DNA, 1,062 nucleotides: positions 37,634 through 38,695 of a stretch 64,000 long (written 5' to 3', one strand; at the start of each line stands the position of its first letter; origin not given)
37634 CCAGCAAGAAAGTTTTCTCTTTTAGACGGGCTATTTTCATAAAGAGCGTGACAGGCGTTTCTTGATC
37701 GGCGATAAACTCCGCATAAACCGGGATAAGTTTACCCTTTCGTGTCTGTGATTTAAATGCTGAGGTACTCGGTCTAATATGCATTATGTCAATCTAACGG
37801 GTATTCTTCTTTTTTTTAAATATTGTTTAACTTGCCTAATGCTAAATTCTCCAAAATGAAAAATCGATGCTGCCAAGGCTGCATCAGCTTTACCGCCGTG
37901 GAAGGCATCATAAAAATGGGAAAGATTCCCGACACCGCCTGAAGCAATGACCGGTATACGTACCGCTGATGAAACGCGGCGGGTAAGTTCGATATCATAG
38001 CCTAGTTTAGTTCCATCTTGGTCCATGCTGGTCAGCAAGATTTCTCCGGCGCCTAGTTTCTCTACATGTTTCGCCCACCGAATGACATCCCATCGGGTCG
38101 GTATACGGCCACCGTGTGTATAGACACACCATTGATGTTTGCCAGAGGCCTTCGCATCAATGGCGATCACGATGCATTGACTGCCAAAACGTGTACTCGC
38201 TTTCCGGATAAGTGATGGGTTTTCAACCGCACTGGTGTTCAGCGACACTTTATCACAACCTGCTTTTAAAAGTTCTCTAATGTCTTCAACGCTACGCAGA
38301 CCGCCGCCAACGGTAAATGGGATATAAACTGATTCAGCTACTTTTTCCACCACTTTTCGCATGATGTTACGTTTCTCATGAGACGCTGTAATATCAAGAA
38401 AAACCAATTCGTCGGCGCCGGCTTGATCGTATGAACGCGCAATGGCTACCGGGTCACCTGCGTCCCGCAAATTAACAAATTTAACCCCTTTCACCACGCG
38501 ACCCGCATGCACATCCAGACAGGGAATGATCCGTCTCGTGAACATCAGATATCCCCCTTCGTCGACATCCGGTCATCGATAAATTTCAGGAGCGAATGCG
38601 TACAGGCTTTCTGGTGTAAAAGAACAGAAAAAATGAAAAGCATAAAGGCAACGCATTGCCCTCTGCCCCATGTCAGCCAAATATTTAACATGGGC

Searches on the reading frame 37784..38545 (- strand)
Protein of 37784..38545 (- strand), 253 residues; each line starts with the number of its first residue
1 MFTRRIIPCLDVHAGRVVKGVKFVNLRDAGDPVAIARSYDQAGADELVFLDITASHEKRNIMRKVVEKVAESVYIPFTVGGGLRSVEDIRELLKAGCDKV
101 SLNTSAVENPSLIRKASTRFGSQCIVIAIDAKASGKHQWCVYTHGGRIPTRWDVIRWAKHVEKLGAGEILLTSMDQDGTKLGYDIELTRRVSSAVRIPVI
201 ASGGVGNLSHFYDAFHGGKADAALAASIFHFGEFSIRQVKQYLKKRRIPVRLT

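Call 12: find_encoding_contigs(protein=window:37784-38545:-, flank=10000, max_places=3)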
Protein window:37784-38545:- (253 aa): 17 contigs read that carry it; 3 places shown.
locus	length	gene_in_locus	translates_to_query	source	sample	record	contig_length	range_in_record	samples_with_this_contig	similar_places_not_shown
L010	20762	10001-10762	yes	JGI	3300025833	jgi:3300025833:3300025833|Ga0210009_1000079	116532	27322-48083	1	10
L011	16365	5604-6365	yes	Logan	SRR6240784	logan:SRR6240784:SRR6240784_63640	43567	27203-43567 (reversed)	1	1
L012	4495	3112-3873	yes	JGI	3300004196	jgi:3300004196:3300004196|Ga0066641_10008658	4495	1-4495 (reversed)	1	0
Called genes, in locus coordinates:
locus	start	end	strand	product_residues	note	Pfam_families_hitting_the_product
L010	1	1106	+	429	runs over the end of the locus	PF00071:Ras (faint), PF00350:Dynamin_N (faint), PF01926:MMR_HSR1, PF02421:FeoB_N (weak), PF01926:MMR_HSR1, PF02421:FeoB_N, PF00009:GTP_EFTU, PF14714:KH_dom-like, +5 more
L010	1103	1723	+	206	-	PF02660:G3P_acyltransf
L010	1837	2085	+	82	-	PF02229:PC4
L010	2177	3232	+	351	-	PF00154:RecA_N, PF06745:ATPase (faint), PF08423:Rad51, PF01637:ATPase_2 (faint), PF21096:RecA_C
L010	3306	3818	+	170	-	PF21982:RecX_HTH1 (weak), PF07106:WHD_TBPIP (faint), PF02631:RecX_HTH2 (weak), PF21981:RecX_HTH3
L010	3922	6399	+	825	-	PF01411:tRNA-synt_2c, PF07973:tRNA_SAD, PF02272:DHHA1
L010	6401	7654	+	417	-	PF00815:Histidinol_dh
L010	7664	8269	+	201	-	PF00475:IGPD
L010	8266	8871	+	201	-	PF00117:GATase, PF07685:GATase_3 (weak)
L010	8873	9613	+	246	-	PF00977:His_biosynth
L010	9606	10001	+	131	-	-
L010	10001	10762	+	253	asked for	PF00977:His_biosynth, PF01207:Dus (faint), PF03060:NMO (faint), PF02581:TMP-TENI (faint)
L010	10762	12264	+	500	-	PF04715:, PF00425:Chorismate_bind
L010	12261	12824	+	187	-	PF00117:GATase, PF07722:Peptidase_C26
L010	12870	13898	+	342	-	PF02885:Glycos_trans_3N (weak), PF00591:Glycos_transf_3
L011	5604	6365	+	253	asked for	PF00977:His_biosynth, PF01207:Dus (faint), PF03060:NMO (faint), PF02581:TMP-TENI (faint)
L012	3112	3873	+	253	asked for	PF00977:His_biosynth, PF01207:Dus (faint), PF03060:NMO (faint), PF02581:TMP-TENI (faint)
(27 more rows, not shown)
